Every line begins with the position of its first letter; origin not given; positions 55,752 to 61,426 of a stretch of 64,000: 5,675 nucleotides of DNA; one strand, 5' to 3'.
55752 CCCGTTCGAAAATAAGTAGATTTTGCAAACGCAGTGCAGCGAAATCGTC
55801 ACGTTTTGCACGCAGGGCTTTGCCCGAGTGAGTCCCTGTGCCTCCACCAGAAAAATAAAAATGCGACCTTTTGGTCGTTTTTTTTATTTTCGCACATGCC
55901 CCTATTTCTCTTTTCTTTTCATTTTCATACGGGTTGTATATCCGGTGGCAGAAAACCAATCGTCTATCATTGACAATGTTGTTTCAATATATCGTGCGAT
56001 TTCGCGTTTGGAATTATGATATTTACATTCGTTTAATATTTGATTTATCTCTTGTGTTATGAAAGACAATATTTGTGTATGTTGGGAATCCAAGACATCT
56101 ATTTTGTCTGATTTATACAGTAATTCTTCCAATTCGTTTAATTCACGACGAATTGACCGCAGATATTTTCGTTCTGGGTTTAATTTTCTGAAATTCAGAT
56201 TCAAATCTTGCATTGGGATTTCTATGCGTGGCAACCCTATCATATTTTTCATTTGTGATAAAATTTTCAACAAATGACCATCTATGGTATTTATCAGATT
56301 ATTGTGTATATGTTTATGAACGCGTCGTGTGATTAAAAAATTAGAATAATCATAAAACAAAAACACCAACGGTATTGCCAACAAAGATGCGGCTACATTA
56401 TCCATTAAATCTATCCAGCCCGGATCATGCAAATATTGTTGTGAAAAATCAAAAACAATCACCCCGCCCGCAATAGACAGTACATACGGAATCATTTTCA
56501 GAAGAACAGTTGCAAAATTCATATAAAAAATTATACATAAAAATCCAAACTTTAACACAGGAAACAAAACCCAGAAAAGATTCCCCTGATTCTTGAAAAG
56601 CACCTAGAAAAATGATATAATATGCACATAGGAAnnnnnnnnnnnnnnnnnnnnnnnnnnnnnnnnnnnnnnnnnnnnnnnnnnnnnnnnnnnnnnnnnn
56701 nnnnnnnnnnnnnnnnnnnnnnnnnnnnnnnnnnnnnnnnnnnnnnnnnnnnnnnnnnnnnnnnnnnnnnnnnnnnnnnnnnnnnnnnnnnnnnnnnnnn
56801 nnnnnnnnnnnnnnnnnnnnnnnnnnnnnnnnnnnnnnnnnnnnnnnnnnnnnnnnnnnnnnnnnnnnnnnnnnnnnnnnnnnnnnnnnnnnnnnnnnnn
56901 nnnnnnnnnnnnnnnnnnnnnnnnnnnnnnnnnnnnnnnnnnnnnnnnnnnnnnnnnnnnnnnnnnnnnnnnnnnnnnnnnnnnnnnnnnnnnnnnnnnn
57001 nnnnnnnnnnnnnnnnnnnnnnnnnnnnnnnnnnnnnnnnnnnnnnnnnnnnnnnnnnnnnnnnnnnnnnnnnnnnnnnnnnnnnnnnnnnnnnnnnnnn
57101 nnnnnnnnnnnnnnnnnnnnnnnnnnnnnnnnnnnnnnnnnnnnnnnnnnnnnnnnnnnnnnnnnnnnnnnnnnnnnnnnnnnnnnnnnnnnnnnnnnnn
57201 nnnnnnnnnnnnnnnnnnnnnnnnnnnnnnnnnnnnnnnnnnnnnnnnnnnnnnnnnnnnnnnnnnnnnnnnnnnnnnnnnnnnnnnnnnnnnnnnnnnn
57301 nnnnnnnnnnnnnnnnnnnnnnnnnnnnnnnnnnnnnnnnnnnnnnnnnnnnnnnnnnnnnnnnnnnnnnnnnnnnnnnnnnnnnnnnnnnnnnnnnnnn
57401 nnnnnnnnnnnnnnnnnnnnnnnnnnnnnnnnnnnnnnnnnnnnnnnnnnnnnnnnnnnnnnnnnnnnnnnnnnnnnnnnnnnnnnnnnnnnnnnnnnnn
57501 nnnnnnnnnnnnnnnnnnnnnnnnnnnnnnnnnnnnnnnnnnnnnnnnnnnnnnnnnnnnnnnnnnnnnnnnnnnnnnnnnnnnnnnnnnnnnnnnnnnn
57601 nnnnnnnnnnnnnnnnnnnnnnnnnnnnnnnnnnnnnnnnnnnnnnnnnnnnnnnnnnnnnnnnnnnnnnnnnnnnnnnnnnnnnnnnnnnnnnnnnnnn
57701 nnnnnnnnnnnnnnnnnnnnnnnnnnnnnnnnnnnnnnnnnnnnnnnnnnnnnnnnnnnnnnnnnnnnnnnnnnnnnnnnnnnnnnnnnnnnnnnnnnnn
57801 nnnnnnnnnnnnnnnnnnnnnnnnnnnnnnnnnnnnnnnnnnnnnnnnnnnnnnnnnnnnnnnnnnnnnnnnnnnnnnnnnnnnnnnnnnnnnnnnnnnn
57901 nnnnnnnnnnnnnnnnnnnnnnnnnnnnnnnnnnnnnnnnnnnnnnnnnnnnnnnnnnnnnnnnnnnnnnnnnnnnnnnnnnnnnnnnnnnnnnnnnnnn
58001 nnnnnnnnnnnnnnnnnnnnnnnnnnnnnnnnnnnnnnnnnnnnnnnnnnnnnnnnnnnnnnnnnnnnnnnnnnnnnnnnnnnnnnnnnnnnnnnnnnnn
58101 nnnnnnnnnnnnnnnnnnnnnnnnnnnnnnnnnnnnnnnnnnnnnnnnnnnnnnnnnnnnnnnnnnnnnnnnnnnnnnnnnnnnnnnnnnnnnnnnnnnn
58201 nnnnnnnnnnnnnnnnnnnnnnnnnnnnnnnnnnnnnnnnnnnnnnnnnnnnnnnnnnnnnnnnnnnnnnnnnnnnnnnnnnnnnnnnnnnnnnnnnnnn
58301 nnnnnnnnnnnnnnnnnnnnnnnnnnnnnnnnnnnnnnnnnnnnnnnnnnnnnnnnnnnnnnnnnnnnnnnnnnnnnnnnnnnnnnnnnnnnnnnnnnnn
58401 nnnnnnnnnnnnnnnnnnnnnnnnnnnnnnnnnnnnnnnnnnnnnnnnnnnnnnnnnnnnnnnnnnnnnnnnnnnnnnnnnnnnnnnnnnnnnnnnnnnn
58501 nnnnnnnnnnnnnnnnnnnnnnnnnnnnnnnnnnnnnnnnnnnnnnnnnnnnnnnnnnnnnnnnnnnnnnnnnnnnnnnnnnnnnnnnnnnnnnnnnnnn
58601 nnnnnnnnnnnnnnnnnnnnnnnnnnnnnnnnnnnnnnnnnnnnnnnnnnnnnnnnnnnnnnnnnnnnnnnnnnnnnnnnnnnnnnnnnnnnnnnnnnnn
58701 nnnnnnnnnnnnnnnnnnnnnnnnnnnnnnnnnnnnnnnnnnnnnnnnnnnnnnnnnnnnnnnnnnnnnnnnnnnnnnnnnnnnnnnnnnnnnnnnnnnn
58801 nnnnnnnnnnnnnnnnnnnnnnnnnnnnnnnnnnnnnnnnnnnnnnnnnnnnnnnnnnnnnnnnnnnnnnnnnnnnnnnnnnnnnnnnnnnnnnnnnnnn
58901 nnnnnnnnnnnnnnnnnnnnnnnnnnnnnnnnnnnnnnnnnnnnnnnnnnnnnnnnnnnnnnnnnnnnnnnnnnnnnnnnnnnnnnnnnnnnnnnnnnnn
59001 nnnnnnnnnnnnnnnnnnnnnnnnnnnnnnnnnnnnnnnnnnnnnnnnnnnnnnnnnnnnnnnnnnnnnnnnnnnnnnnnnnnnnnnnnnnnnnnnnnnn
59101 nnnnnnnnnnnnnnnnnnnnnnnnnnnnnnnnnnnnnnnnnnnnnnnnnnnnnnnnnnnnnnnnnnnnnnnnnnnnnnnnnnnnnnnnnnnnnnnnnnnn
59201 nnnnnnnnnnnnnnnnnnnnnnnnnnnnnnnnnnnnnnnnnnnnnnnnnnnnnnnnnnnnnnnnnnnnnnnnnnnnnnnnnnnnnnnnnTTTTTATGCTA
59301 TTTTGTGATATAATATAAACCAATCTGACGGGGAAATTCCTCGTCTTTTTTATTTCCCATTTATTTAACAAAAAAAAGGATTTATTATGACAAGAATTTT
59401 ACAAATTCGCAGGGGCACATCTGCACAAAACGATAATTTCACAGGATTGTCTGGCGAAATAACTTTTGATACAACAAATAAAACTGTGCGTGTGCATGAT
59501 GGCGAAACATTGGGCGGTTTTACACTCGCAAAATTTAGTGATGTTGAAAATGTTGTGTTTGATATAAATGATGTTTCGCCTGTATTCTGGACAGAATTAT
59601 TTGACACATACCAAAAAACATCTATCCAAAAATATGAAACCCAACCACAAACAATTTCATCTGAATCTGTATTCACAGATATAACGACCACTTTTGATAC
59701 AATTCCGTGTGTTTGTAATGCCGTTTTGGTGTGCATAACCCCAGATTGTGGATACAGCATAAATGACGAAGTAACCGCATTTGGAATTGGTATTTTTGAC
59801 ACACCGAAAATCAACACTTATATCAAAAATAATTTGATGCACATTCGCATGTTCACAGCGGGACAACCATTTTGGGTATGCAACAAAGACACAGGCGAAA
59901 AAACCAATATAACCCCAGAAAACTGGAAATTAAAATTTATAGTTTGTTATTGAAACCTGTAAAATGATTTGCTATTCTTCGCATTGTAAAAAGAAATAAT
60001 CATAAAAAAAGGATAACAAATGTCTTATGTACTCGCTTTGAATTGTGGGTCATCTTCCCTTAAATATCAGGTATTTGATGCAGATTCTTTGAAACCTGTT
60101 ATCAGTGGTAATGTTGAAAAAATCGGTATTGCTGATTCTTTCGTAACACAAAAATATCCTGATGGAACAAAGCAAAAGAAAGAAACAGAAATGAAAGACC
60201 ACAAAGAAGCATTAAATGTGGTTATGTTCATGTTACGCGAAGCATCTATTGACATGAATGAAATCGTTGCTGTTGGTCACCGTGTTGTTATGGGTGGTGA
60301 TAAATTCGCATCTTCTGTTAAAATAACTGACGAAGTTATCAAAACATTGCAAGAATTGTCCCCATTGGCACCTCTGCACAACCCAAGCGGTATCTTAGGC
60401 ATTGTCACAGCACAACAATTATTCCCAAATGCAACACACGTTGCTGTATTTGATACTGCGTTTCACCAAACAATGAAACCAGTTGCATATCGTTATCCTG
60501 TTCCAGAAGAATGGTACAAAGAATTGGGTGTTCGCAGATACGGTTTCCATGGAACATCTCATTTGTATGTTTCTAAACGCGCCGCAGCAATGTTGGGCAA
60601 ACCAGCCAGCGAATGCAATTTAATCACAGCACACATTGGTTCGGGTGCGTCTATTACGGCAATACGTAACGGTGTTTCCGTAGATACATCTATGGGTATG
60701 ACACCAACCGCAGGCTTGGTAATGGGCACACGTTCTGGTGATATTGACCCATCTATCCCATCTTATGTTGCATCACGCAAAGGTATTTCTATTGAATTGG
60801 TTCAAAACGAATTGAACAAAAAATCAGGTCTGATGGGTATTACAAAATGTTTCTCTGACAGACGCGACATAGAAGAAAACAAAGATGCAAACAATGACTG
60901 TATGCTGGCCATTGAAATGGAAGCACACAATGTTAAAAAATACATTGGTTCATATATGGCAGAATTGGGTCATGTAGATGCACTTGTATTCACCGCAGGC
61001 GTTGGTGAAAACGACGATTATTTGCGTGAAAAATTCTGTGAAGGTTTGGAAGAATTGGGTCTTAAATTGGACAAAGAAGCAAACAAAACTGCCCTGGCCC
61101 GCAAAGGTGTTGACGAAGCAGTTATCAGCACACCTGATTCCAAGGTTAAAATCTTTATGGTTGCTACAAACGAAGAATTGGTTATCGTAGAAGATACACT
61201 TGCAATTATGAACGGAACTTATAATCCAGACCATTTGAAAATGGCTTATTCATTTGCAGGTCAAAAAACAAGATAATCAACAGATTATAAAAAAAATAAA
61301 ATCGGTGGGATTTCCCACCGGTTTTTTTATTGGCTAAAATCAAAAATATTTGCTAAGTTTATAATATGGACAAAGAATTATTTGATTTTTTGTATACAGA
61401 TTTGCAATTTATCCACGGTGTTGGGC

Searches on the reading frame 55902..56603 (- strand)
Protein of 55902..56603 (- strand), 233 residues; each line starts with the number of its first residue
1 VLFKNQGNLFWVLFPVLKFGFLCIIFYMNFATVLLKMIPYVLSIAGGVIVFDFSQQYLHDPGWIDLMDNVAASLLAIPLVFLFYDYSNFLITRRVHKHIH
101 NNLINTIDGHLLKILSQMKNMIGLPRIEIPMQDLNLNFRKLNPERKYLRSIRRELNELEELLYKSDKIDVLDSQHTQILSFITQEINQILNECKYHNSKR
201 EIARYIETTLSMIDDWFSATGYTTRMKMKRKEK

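Call 16: search_protein_families(library=pfam, proteins=[window:55902-56603:-])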
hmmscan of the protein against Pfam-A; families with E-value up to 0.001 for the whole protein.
window:55902-56603:- (233 aa): 0 families

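Call 61: find_encoding_contigs(protein=window:55902-56522:-, flank=3000, max_places=10)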
Protein window:55902-56522:- (206 aa): 7 contigs read that carry it; 5 places shown.
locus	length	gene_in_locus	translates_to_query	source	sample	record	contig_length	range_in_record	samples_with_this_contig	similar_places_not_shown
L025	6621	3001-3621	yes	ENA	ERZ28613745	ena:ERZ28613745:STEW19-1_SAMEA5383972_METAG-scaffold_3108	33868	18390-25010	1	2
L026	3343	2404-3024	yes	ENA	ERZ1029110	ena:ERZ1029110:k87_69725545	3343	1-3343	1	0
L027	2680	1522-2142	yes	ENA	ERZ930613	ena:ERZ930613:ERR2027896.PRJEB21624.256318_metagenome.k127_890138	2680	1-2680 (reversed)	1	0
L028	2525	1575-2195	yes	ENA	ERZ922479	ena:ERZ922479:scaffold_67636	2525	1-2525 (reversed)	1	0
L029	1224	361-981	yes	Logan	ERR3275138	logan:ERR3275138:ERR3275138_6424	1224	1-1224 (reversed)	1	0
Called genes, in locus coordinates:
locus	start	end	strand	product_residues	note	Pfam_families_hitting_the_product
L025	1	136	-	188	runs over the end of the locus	PF18454:Mtd_N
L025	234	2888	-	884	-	-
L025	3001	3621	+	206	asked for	-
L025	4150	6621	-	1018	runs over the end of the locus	-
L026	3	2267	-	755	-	?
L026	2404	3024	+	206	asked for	-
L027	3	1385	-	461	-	?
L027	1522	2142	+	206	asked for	-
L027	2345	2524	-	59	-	-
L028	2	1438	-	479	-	?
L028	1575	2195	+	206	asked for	-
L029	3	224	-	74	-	?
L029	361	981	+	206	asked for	-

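Call 79: find_homologous_proteins(query=window:55902-56522:-, max_evalue=1e-10)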
Query window:55902-56522:- (206 aa): 523 proteins with E <= 1e-10 among 653 candidates; the best 120 are listed.
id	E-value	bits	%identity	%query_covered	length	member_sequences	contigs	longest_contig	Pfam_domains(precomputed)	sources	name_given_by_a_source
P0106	9.5e-127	438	95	100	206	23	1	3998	-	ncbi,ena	-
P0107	4.2e-116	403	86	100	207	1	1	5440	-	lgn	-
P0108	5.9e-114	396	86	98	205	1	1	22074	-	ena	-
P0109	3.5e-113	394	85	98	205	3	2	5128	-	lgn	-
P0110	1.3e-112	392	84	98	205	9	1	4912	-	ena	-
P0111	1.2e-111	389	84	98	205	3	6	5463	-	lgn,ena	-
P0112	7.4e-110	383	83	98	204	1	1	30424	-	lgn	-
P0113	1.6e-107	375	80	98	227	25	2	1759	-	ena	-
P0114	4.7e-107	374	80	100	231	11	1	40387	-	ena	-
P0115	5.6e-107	374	79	100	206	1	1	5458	-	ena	-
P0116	9.1e-107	373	81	99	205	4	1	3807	-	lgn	-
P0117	6.4e-106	370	79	100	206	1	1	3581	-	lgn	-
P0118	1.4e-105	369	79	98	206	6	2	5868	-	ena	-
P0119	2.2e-105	368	80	98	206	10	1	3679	-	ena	-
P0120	2.8e-105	368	81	98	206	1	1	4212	-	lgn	-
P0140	1.9e-102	359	76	100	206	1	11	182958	-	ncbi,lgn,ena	-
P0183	2.2e-99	349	77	98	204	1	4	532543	-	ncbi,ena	-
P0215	1.5e-97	343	75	100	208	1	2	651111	-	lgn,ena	-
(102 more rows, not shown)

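Call 80: find_encoding_contigs(protein=P0108, flank=1500, max_places=1)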
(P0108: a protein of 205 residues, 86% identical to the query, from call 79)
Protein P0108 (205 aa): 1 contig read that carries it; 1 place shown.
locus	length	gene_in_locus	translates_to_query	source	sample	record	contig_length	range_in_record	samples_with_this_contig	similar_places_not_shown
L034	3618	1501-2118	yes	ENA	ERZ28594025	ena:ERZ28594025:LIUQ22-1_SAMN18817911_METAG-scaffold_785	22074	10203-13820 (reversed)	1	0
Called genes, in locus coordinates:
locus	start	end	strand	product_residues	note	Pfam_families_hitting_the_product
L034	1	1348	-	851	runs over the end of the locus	-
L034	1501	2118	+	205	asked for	-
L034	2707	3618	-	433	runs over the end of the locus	-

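Call 81: find_encoding_contigs(protein=P0114, flank=1500, max_places=1)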
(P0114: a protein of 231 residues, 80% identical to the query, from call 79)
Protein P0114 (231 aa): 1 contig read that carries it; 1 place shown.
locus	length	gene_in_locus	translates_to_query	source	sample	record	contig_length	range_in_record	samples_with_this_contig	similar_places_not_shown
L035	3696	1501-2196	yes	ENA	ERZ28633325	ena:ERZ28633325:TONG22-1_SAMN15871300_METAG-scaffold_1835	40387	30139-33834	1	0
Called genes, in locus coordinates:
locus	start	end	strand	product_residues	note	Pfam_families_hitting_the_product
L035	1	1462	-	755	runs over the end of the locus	-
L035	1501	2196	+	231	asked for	-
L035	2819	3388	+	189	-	-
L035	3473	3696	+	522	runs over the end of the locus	PF01921:tRNA-synt_1f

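Call 82: find_encoding_contigs(protein=P0140, flank=1500, max_places=1)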
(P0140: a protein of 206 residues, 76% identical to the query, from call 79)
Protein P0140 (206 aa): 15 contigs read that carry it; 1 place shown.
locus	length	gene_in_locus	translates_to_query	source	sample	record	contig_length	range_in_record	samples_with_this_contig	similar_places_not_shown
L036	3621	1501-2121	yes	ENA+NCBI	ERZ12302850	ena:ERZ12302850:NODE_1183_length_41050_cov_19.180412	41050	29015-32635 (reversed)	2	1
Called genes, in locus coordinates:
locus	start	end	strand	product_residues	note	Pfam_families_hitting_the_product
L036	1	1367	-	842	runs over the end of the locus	-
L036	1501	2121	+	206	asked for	-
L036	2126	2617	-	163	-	-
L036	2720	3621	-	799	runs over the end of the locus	PF00133:tRNA-synt_1, PF01406:tRNA-synt_1e (faint), PF09334:tRNA-synt_1g, PF13603:tRNA-synt_1_2, PF00133:tRNA-synt_1, PF08264:Anticodon_1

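Call 83: find_encoding_contigs(protein=P0183, flank=1500, max_places=1)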
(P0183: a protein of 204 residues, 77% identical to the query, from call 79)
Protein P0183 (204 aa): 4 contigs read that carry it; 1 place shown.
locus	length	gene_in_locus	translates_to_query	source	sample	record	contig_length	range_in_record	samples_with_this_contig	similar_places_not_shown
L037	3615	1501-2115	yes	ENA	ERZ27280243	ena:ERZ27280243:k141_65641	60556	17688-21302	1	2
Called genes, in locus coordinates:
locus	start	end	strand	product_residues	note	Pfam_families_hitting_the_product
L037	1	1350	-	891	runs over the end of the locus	-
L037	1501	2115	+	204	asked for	-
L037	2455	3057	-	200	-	PF00293:NUDIX, PF14815:NUDIX_4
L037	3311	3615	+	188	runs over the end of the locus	PF00186:DHFR_1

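Call 84: find_encoding_contigs(protein=P0215, flank=1500, max_places=1)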
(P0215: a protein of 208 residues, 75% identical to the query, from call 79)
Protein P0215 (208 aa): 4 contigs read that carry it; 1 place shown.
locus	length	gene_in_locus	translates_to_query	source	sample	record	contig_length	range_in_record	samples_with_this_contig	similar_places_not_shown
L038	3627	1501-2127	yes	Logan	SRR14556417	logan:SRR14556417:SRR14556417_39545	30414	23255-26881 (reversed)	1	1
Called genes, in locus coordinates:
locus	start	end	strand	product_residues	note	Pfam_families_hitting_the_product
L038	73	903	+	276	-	PF00763:THF_DHG_CYH, PF02882:THF_DHG_CYH_C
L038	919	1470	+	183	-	PF00255:GSHPx, PF00578:AhpC-TSA (weak)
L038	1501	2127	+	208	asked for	-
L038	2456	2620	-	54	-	-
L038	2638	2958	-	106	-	PF01638:HxlR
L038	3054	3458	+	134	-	PF07883:Cupin_2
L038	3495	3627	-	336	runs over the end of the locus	PF00438:S-AdoMet_synt_N, PF02772:S-AdoMet_synt_M (weak), PF02773:S-AdoMet_synt_C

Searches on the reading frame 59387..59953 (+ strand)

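Call 47: search_protein_families(library=pfam, proteins=[window:59387-59953:+], max_evalue=0.0001)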
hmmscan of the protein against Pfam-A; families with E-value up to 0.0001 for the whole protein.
window:59387-59953:+ (188 aa): 1 family
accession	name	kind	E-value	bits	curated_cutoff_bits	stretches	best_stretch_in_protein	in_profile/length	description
PF18454.7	Mtd_N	-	2.6e-13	50.1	26.3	1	6-41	2-37/37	Major tropism determinant N-terminal domain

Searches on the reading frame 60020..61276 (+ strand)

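Call 47: search_protein_families(library=pfam, proteins=[window:60020-61276:+], max_evalue=0.0001)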
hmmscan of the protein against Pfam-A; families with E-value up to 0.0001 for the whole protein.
window:60020-61276:+ (418 aa): 1 family
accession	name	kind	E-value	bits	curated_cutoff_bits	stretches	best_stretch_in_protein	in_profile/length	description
PF00871.23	Acetate_kinase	-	1.6e-151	504.9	22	1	4-390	2-391/392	Acetokinase family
